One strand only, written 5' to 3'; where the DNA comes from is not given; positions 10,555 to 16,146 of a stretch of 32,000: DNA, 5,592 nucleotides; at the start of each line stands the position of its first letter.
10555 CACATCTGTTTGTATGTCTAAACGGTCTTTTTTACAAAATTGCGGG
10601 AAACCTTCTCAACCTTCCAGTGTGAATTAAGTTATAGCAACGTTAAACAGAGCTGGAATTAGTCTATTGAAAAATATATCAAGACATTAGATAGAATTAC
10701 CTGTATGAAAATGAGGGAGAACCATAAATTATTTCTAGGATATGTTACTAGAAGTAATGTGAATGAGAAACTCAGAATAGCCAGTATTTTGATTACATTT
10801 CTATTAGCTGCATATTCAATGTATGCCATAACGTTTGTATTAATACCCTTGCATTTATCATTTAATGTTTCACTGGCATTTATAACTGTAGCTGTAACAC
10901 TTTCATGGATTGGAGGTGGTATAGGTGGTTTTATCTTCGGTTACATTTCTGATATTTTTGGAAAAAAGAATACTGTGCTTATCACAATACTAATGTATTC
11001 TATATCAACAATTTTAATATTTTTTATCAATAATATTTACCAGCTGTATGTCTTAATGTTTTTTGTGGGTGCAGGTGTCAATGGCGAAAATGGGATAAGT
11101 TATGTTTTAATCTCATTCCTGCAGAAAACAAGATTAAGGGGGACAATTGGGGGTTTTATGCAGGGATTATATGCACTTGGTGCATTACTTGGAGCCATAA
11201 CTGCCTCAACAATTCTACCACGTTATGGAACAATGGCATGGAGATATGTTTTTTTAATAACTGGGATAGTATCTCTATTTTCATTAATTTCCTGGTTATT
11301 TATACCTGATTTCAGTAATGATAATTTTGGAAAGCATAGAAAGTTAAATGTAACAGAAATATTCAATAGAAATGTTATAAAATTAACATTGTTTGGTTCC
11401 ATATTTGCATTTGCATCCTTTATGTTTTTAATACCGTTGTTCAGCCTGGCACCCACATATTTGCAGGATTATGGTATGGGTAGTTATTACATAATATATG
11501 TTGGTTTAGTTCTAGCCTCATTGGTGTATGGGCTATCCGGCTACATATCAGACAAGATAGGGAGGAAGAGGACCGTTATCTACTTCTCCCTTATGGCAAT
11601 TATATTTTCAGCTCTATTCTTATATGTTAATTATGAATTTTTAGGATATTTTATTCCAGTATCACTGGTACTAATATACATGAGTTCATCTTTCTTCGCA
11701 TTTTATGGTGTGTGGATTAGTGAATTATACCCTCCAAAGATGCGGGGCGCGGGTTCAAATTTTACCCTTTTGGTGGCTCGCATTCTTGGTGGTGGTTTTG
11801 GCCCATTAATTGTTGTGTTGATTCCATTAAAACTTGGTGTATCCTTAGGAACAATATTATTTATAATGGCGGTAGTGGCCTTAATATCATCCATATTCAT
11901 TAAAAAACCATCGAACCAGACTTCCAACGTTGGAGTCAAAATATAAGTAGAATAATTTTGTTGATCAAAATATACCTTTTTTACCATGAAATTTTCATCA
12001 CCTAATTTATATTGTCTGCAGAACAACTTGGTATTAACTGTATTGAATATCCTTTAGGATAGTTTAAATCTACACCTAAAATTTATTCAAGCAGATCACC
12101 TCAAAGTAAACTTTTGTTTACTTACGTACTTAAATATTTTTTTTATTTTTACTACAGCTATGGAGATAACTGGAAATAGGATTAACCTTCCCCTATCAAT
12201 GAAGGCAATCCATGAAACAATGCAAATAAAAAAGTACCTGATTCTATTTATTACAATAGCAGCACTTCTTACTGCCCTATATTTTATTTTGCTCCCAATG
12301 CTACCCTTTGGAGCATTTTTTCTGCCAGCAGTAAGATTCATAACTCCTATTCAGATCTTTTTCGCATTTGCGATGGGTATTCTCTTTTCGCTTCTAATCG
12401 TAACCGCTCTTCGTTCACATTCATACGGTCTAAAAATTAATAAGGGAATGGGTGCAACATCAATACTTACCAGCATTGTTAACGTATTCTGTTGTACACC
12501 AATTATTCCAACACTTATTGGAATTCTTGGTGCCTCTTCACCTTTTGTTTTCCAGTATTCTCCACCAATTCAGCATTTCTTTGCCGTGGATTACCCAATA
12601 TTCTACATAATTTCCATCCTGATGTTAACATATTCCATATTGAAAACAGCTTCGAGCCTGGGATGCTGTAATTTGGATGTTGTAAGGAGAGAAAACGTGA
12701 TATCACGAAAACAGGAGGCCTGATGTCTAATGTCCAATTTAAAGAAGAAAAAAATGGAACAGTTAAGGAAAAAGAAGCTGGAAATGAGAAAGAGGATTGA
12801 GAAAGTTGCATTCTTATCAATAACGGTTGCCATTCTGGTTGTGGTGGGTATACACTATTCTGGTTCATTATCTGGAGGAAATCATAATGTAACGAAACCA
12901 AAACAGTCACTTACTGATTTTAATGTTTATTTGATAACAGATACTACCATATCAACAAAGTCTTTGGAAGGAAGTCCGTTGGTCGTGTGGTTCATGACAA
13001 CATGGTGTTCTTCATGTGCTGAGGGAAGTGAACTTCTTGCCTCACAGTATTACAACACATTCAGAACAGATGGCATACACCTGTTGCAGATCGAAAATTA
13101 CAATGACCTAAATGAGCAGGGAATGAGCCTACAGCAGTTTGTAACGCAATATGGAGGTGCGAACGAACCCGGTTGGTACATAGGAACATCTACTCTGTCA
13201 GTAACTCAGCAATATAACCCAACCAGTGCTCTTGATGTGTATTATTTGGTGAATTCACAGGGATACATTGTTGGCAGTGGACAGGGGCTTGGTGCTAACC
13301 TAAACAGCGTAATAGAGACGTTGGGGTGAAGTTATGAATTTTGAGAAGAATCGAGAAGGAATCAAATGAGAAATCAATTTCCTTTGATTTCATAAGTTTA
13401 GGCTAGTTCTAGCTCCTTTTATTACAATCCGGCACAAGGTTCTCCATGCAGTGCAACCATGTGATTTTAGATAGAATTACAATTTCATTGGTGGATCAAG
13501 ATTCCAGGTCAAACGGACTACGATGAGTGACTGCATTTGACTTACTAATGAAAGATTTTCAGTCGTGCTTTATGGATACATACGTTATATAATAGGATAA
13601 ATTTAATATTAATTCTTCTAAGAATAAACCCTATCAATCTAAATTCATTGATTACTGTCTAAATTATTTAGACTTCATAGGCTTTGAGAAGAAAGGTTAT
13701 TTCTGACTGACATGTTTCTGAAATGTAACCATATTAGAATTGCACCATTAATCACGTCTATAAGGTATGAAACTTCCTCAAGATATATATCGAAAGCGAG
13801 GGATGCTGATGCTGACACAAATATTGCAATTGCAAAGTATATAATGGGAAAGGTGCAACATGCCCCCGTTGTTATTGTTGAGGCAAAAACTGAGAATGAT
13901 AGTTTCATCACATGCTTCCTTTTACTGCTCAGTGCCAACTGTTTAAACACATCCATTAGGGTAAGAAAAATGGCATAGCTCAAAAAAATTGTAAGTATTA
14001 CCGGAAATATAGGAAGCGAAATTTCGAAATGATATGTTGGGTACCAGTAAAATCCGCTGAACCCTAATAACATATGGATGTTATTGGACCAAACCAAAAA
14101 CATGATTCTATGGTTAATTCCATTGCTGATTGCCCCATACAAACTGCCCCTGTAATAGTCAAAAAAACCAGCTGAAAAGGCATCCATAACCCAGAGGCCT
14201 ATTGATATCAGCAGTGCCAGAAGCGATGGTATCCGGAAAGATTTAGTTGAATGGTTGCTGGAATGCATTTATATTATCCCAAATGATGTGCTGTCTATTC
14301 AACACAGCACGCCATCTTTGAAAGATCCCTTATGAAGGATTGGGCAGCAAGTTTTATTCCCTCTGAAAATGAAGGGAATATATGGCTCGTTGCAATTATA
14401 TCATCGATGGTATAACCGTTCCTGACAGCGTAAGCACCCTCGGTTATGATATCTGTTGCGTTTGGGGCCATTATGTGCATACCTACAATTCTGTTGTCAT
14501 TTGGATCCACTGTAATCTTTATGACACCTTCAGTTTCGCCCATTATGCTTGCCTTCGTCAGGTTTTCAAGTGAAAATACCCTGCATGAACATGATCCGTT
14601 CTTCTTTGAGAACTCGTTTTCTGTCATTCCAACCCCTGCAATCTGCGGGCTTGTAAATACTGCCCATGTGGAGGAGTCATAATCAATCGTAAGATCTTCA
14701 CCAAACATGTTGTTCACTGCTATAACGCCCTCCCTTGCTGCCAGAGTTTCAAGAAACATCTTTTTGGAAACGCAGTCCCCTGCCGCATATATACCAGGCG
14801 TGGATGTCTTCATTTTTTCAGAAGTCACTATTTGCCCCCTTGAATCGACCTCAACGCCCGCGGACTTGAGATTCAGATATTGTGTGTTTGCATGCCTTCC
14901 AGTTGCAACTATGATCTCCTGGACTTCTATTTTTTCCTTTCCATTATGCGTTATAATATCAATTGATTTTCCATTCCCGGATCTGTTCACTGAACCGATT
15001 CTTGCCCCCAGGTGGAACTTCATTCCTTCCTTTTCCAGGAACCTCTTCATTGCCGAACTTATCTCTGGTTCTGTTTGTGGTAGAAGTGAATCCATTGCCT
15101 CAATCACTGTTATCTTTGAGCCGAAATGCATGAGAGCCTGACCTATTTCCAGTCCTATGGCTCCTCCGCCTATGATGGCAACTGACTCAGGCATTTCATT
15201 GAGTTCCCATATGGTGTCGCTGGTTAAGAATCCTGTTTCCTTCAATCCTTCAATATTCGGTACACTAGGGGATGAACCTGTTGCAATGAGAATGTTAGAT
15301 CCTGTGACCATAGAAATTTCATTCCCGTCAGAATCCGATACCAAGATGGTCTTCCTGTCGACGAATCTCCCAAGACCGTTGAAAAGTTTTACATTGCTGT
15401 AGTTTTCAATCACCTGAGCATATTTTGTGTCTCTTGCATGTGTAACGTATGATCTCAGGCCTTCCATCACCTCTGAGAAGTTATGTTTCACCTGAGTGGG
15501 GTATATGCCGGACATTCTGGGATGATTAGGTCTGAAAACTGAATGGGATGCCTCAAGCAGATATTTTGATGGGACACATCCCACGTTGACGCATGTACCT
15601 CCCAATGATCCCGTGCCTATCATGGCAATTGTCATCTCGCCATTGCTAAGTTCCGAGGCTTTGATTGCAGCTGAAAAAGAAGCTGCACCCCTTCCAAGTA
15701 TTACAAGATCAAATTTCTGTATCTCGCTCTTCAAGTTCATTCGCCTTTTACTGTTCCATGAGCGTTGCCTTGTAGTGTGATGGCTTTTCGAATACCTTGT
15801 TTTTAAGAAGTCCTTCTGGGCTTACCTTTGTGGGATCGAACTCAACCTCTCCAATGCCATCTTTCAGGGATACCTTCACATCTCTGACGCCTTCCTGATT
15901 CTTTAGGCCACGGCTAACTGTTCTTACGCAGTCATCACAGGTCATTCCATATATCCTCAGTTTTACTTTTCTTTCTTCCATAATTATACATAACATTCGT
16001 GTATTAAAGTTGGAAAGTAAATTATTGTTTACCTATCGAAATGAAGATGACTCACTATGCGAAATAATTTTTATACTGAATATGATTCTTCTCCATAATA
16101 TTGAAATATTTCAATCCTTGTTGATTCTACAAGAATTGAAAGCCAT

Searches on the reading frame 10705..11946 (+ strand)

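Call 11: search_protein_families(library=pfam, proteins=[window:10705-11946:+], max_evalue=0.01)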
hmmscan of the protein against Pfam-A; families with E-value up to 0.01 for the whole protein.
window:10705-11946:+ (413 aa): 2 families
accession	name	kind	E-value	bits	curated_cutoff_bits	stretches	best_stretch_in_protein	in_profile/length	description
PF07690.21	MFS_1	-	5e-40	137.9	33.4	2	29-367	2-347/347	Major Facilitator Superfamily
PF00083.30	Sugar_tr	-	1.8e-16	60.5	22.3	1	60-202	48-193/452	Sugar (and other) transporter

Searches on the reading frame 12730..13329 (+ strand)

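Call 11: search_protein_families(library=pfam, proteins=[window:12730-13329:+], max_evalue=0.01)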
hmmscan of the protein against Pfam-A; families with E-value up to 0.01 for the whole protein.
window:12730-13329:+ (199 aa): 1 family
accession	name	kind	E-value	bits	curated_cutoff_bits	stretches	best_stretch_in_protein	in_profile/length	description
PF00578.27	AhpC-TSA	-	4.5e-05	23.8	26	1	59-142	3-81/124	AhpC/TSA family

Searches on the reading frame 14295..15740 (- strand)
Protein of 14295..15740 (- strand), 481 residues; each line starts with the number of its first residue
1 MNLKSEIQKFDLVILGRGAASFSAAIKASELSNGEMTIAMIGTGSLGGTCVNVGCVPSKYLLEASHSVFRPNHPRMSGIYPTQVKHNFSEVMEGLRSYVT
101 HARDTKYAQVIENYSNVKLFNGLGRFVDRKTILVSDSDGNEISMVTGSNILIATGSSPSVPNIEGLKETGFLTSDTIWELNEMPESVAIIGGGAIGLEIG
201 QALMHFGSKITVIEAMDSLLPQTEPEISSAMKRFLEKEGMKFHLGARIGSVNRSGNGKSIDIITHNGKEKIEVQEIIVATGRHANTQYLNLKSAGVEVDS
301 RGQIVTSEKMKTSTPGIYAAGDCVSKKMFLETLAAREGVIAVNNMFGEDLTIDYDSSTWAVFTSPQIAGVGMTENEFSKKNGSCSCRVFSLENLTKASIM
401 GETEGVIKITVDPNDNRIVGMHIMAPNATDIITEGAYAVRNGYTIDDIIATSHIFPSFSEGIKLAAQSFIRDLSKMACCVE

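Call 11: search_protein_families(library=pfam, proteins=[window:14295-15740:-], max_evalue=0.01)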
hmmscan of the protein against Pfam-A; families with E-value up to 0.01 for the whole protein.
window:14295-15740:- (481 aa): 9 families
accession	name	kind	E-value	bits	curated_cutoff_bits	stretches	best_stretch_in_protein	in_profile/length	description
PF07992.20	Pyr_redox_2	-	2.4e-63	214.7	26.1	1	10-337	1-290/291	Pyridine nucleotide-disulphide oxidoreductase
PF02852.28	Pyr_redox_dim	-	5.6e-28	97.8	25.3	1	359-465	3-109/110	Pyridine nucleotide-disulphide oxidoreductase, dimerisation domain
PF00070.33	Pyr_redox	-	1.8e-19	70.4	22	1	186-261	1-76/82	Pyridine nucleotide-disulphide oxidoreductase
PF13738.12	Pyr_redox_3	-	1.4e-13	51.2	30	1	146-321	124-305/305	Pyridine nucleotide-disulphide oxidoreductase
PF13434.12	Lys_Orn_oxgnase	-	5.5e-06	26.2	21.3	1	134-209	136-213/339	L-lysine 6-monooxygenase/L-ornithine 5-monooxygenase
PF01266.30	DAO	-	1.8e-05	24.9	27.9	0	230-312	154-236/353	FAD dependent oxidoreductase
PF02737.24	3HCDH_N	-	0.00015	22.2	22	1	186-275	1-94/180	3-hydroxyacyl-CoA dehydrogenase, NAD binding domain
PF03486.20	HI0933_like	-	0.00088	19.2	50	0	226-284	110-166/244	HI0933-like protein Rossmann domain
PF00890.30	FAD_binding_2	-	0.0023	17.6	20.4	0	294-325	371-400/414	FAD binding domain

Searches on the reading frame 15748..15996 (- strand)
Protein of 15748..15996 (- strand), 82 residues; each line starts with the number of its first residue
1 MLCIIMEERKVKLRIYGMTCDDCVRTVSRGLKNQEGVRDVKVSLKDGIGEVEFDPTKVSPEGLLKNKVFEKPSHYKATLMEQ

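Call 11: search_protein_families(library=pfam, proteins=[window:15748-15996:-], max_evalue=0.01)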
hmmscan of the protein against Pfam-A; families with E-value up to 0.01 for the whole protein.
window:15748-15996:- (82 aa): 1 family
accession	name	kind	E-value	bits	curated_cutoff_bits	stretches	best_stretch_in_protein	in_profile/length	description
PF00403.32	HMA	-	1.1e-11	45.4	24.8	1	13-64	2-53/62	Heavy-metal-associated domain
